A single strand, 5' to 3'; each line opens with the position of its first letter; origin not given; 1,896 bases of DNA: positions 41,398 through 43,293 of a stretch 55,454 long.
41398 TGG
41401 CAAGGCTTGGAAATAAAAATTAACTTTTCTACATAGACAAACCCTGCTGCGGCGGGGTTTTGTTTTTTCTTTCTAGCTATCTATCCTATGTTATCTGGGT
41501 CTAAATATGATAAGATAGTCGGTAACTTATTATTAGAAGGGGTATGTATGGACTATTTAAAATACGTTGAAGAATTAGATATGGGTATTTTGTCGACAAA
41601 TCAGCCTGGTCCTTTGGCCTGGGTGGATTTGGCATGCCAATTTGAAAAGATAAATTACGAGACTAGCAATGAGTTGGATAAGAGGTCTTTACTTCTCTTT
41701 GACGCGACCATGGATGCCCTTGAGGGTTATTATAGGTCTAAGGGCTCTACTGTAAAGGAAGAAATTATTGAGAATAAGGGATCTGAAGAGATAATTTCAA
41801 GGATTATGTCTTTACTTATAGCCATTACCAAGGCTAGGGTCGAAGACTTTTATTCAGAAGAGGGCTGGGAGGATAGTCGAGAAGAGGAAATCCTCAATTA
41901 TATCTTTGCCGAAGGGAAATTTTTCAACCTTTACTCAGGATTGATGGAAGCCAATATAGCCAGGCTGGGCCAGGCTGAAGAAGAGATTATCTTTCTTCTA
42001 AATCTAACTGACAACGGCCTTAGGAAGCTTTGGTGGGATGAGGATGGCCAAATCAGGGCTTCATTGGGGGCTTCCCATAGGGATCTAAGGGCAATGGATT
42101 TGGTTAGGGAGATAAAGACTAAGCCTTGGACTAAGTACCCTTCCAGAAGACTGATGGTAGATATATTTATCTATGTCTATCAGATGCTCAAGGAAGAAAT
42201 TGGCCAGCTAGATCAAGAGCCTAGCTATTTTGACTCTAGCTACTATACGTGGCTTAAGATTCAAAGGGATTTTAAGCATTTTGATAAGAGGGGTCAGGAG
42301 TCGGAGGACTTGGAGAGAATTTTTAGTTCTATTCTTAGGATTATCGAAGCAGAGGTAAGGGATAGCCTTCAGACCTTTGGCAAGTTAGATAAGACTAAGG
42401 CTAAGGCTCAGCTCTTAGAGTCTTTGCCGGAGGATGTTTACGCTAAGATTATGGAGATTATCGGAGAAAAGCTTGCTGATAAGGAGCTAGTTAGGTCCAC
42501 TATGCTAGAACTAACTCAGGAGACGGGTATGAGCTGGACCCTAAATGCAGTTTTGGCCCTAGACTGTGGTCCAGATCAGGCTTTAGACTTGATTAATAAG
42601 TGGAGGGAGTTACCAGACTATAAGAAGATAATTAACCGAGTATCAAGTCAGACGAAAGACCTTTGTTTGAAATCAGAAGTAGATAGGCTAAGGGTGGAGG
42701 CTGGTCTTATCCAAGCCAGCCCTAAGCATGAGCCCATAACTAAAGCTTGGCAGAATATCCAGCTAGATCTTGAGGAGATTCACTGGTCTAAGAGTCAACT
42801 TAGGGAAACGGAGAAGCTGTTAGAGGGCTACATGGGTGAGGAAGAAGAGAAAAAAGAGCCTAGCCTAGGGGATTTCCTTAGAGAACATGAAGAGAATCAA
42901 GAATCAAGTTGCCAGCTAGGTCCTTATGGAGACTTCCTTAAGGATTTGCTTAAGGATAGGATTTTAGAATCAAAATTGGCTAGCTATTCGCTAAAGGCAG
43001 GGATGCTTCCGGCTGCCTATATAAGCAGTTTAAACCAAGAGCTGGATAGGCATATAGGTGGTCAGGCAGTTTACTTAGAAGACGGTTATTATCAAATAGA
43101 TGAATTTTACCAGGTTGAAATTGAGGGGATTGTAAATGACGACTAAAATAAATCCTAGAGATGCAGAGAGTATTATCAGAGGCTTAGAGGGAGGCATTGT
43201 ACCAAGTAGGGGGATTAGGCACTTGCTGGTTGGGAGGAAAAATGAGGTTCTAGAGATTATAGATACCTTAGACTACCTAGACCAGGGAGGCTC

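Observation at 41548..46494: Stand-alone three-gene operon: TerB-C-like protein + DUF2791/BrxD-like ATPase + Lhr-like helicase (Shango-like candidate anti-phage system)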

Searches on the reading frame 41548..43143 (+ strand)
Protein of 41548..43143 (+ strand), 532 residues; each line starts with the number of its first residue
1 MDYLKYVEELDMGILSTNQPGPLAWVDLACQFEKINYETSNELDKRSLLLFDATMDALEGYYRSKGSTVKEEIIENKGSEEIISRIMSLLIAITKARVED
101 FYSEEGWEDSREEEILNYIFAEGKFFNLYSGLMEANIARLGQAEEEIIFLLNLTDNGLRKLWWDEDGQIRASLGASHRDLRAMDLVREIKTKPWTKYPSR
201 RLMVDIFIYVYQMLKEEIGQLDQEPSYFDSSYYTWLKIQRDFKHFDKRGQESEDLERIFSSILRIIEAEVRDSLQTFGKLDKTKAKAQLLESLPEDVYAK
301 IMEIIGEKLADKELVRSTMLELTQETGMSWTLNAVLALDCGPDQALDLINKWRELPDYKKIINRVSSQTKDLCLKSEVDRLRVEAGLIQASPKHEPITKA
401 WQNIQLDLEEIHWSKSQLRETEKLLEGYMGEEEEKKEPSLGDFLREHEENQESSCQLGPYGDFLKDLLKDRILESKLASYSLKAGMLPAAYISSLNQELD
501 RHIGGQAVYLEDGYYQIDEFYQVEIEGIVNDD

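Call 3: search_protein_families(library=pfam, proteins=[window:41548-43143:+], max_evalue=1)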
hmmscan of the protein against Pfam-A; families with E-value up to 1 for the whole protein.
window:41548-43143:+ (532 aa): 1 family
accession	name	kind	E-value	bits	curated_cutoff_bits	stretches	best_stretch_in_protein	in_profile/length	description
PF15615.11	TerB_C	-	7.4e-05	23.4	26.3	1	398-521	11-143/148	TerB-C domain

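Call 4: search_protein_families(library=padloc, proteins=[window:41548-43143:+], max_evalue=1)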
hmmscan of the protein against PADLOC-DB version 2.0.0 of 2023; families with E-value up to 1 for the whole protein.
window:41548-43143:+ (532 aa): 1 family
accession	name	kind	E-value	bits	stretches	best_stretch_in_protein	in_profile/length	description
PDLC03958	SngA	-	6.5e-12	43.8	1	174-528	210-526/528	-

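Call 5: search_protein_families(library=ncbifam, proteins=[window:41548-43143:+], max_evalue=1)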
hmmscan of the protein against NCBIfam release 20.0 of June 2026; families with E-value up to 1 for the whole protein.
window:41548-43143:+ (532 aa): 1 family
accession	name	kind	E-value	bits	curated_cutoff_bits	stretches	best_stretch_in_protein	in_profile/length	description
TIGR01815.1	TrpE-clade3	equivalog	0.24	9.3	739.15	0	27-81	154-208/717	anthranilate synthase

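Call 12: find_homologous_proteins(query=window:41548-43143:+, max_evalue=0.001)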
Query window:41548-43143:+ (532 aa): 1 proteins with E <= 0.001 among 8000 candidates.
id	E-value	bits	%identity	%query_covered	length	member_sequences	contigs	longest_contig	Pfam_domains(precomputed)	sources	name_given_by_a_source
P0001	0.0e+0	1180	100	100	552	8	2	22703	-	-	-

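Call 22: find_encoding_contigs(protein=P0001, flank=10000, max_places=6)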
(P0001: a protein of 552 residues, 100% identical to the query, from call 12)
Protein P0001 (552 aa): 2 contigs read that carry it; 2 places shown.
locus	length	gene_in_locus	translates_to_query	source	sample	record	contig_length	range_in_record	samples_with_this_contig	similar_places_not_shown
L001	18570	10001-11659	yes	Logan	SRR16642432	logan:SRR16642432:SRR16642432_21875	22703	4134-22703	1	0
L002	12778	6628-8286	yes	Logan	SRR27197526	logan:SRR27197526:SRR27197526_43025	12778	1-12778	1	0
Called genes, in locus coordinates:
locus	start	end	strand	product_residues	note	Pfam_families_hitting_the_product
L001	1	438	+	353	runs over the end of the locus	PF01888:CbiD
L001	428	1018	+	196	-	PF00590:TP_methylase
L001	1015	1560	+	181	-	PF01135:PCMT (weak), PF05175:MTS (weak), PF13489:Methyltransf_23 (weak), PF13847:Methyltransf_31 (weak), PF08241:Methyltransf_11 (weak), PF13649:Methyltransf_25 (weak)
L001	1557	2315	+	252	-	PF00590:TP_methylase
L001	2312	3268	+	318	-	PF11760:CbiG_N, PF01890:CbiG_C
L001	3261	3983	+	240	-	PF00590:TP_methylase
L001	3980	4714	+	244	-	PF02571:CbiJ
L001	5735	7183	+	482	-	PF01212:Beta_elim_lyase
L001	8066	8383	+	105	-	-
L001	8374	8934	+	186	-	-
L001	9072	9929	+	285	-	PF01116:F_bP_aldolase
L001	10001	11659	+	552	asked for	-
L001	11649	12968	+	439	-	PF10923:BrxC_BrxD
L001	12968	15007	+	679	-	PF04851:ResIII (weak), PF00270:DEAD, PF00271:Helicase_C, PF19306:WHD_Lhr (faint)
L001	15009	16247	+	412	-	PF07690:MFS_1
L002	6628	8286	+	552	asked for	-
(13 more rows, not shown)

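Call 27: search_protein_representatives(protein=window:41548-43143:+)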
Query: 532 residues. Proteins with E-value up to 0.001 (for the whole library): 31; up to 1e-10: 9; up to 1e-30: 1. The best 31 are listed.
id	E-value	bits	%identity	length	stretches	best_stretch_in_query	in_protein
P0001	0.0e+00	1179.5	100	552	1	1-532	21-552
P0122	1.7e-15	73.2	24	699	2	402-523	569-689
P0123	1.9e-14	69.7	27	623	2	81-369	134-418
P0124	3.4e-14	68.9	27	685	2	402-527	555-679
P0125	6.5e-14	68.0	28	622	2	138-375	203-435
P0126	2.2e-12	62.9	24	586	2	402-525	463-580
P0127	5.2e-12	61.7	23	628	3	42-374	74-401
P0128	1.4e-11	60.2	25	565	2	42-372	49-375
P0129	6.7e-11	58.0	24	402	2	401-529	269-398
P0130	1.7e-10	56.7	28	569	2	396-531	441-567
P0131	2.3e-10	56.3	27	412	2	42-311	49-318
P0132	4.8e-10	55.2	24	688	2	43-334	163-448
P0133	1.3e-09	53.8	22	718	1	42-366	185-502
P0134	3.9e-09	52.2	23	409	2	402-530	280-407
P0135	1.5e-08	50.3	25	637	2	137-367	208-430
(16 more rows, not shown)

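Call 29: search_protein_families(library=pfam, alignment_id=A1, max_evalue=0.01)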
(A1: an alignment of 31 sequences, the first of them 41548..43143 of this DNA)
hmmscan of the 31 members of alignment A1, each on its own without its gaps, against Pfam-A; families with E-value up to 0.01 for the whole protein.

A. member 1, window:41548-43143:+ (532 aa): 1 family
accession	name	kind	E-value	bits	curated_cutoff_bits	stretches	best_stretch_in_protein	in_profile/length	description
PF15615.11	TerB_C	-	7.4e-05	23.4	26.3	1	398-521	11-143/148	TerB-C domain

B. families by the number of members that match (of 31 scanned): 3 families
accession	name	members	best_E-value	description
PF15615.11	TerB_C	29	5.3e-17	TerB-C domain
PF05154.21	TM2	10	2.7e-14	TM2 domain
PF12583.14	TPPII_C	2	0.0016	Tripeptidyl peptidase II, C-terminal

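Call 30: search_protein_families(library=padloc, alignment_id=A1, max_evalue=0.001)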
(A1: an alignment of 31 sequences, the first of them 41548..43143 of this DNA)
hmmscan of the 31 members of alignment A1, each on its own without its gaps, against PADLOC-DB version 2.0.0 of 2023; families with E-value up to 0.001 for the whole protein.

A. member 1, window:41548-43143:+ (532 aa): 1 family
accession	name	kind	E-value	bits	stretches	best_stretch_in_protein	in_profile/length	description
PDLC03958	SngA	-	6.5e-12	43.8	1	174-528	210-526/528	-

B. families by the number of members that match (of 31 scanned): 2 families
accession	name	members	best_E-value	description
PDLC03958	SngA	31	9.3e-25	-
PDLC01509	Csx1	2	0.00063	CAS-III; associated_signaling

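Call 41: predict_structure(alignment_id=A2)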
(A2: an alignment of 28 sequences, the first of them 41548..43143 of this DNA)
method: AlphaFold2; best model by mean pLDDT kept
length: 532 residues; sequences in the alignment: 28
mean_pLDDT: 78.2   pTM: 0.61
mean pLDDT of the five models: 78.2, 77.5, 76.3, 75.7, 75.5
residues with pLDDT >= 90: 161; 70-90: 248; 50-70: 49; < 50: 74
segments of 3 or more residues with pLDDT < 50: 1-23, 226-228, 243-248, 391-404, 429-455
pLDDT, mean of each block of 10 residues (from residue 1): 33 30 63 74 90 90 87 75 83 89 73 79 81 88 90 89 92 85 87 93 96 83 54 55 49 82 97 88 94 90 96 91 81 87 85 87 87 81 73 40 56 84 67 43 41 57 92 92 90 92 87 93 88 61
secondary structure, 60 per line:
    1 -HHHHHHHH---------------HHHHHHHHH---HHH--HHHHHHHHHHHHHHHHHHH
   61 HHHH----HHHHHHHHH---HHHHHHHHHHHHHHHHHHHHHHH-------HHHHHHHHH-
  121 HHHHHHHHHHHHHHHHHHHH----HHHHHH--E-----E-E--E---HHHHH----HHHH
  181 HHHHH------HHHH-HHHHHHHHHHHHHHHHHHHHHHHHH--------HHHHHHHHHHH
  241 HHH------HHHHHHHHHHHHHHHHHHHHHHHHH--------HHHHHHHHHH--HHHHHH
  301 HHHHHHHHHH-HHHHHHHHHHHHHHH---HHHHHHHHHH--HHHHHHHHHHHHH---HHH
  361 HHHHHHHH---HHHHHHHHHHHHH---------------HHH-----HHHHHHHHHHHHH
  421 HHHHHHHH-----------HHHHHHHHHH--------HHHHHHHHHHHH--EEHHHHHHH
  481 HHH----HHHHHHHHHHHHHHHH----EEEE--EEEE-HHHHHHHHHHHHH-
elements in order: H2-9 H25-33 H42-64 H69-77 H81-103 H111-119 H121-140 H145-150 H168-172 H177-185 H192-195 H197-221 H230-243 H250-274 H283-292 H295-310 H312-326 H330-339 H342-354 H358-368 H372-384 H408-428 H440-449 H458-469 H474-483 H488-503 E508-511 E514-517 H519-531

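Call 48: fold_search(model_id=the predicted structure, library=pdb)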
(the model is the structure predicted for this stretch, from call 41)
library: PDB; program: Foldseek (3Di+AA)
matches with E <= 10: 402; with E <= 0.001: 0
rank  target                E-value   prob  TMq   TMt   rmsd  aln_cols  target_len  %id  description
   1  9dze_A                3.1e-01  0.18  0.12  0.17  18.7       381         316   12  Computationally Designed Bifaceted Protein Nanomaterial pD5-14 (released 2024-10-30)
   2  8a3t_F                3.5e-01  0.18  0.13  0.14  22.2       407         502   11  S. cerevisiae APC/C-Cdh1 complex (released 2022-08-31)
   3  5khr_Y                3.7e-01  0.18  0.13  0.16  21.1       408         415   10  Model of human Anaphase-promoting complex/Cyclosome complex (APC15 deletion mutant) in complex with the E2 UBE2C/UBCH1 (released 2016-08-24)
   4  4ui9_Y                3.8e-01  0.16  0.14  0.15  19.9       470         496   10  Atomic structure of the human Anaphase-Promoting Complex (released 2015-06-17)
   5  4ui9_K                4.2e-01  0.18  0.16  0.17  19.9       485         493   12  Atomic structure of the human Anaphase-Promoting Complex (released 2015-06-17)
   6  9ijj_l                4.2e-01  0.12  0.12  0.09  25.3       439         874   12  In situ structure of the central apparatus in mouse sperm axoneme. (released 2025-06-04)
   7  9dze_K                4.4e-01  0.20  0.13  0.18  17.6       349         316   13  Computationally Designed Bifaceted Protein Nanomaterial pD5-14 (released 2024-10-30)
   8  3asg_B                5.2e-01  0.57  0.14  0.33  13.1       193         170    9  MamA D159K mutant 2 (released 2011-07-20)
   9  4zlh_A                5.2e-01  0.20  0.14  0.18  15.8       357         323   11  Structure of the LapB cytoplasmic domain at 2 angstroms (released 2015-11-11)
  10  4qex_A                5.9e-01  0.08  0.12  0.12  21.2       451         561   11  Crystal structure of PfEBA-175 RII in complex with a Fab fragment from inhibitory antibody R217 (released 2014-06-04)
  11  5l9u_C                6.2e-01  0.15  0.15  0.16  20.9       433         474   10  Model of human Anaphase-promoting complex/Cyclosome (APC/C-CDH1) with a cross linked Ubiquitin variant-substrate-UBE2C (released 2016-09-14)
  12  5l9t_C                6.2e-01  0.15  0.15  0.16  20.9       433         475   10  Model of human Anaphase-promoting complex/Cyclosome (APC/C-CDH1) with E2 UBE2S poised for polyubiquitination where UBE (released 2016-10-26)
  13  9gaw_P                6.8e-01  0.20  0.18  0.19  17.7       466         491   10  High-resolution structure of the Anaphase-promoting complex/cyclosome (APC/C) bound to co-activator Cdh1 (released 2024-08-14)
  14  8ga0_B                6.8e-01  0.05  0.10  0.11  26.5       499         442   11  CLC-ec1 E202Y at pH 4.5 100mM Cl Turn (released 2024-02-07)
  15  3kbt_A                7.1e-01  0.11  0.11  0.17  24.8       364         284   14  Crystal structure of the ankyrin binding domain of human erythroid beta spectrin (repeats 13-15) in complex with the s (released 2010-02-02)
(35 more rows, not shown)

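Call 51: search_solved_structures(query=A2, max_evalue=10)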
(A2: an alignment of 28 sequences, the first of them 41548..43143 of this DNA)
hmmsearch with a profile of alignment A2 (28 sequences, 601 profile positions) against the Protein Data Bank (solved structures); distinct sequences matched with E-value up to 10: 1.
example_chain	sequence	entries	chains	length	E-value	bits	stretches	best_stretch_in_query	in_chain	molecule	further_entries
1xkp_A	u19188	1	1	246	0.012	17.6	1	463-508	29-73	putative membrane-bound Yop targeting protein YopN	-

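Call 86: search_dna_similar(query=window:41548-43143:+, collection=plasmids, mode=protein, max_rows=15, max_evalue=0.001)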
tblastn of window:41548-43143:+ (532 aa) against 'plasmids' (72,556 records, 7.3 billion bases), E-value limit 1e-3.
No match.

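Call 92: fold_search(model_id=the predicted structure, library=viral)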
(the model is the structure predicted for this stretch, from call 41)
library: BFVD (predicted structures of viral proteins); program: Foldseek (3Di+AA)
matches with E <= 10: 278; with E <= 0.001: 0
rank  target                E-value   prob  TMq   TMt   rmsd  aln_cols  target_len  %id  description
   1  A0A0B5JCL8            1.9e-01  0.23  0.14  0.19  18.7       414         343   12  Ankyrin repeat protein [Pandoravirus inopinatum]
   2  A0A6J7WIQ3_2          2.1e-01  0.09  0.10  0.07  25.2       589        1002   12  Large polyvalent protein associated domain-containing protein [uncultured Caudovirales phage]
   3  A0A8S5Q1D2            3.4e-01  0.08  0.10  0.10  46.0       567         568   12  Response regulator protein [Siphoviridae sp. ctOCb13]
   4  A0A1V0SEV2            3.5e-01  0.08  0.10  0.13  25.0       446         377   10  MFS transporter [Hokovirus HKV1]
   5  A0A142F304            4.2e-01  0.08  0.12  0.07  30.4       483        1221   12  Non-structural protein [Providence virus]
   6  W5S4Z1                5.2e-01  0.08  0.10  0.11  22.8       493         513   11  Ankyrin-repeat protein [Pithovirus sibericum]
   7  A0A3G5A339            6.2e-01  0.11  0.10  0.14  24.1       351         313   11  Tetratricopeptide repeat protein [Harvfovirus sp.]
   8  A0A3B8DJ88            6.5e-01  0.06  0.11  0.06  30.5       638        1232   12  Tape measure protein [Proteus phage Stubb]
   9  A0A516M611            6.8e-01  0.09  0.12  0.10  19.5       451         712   11  (no name in the UniProt tables at hand)
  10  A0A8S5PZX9            7.1e-01  0.09  0.12  0.11  52.0       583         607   11  Serine-pyruvate aminotransferase [Siphoviridae sp. ctOCb13]
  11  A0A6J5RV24            7.1e-01  0.08  0.13  0.10  33.7       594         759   11  Phage tail tape measure protein [uncultured Caudovirales phage]
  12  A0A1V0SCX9            7.4e-01  0.08  0.13  0.14  24.5       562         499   11  Uncharacterized protein [Indivirus ILV1]
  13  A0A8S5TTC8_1          8.0e-01  0.04  0.09  0.05  32.5       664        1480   10  NlpC/P60 family [Siphoviridae sp. ct5jB2]
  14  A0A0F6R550            8.4e-01  0.06  0.10  0.10  25.6       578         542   10  Uncharacterized protein [Sinorhizobium phage phiM9]
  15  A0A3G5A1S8            8.8e-01  0.07  0.11  0.13  18.4       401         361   10  Sel1 repeat family protein [Harvfovirus sp.]
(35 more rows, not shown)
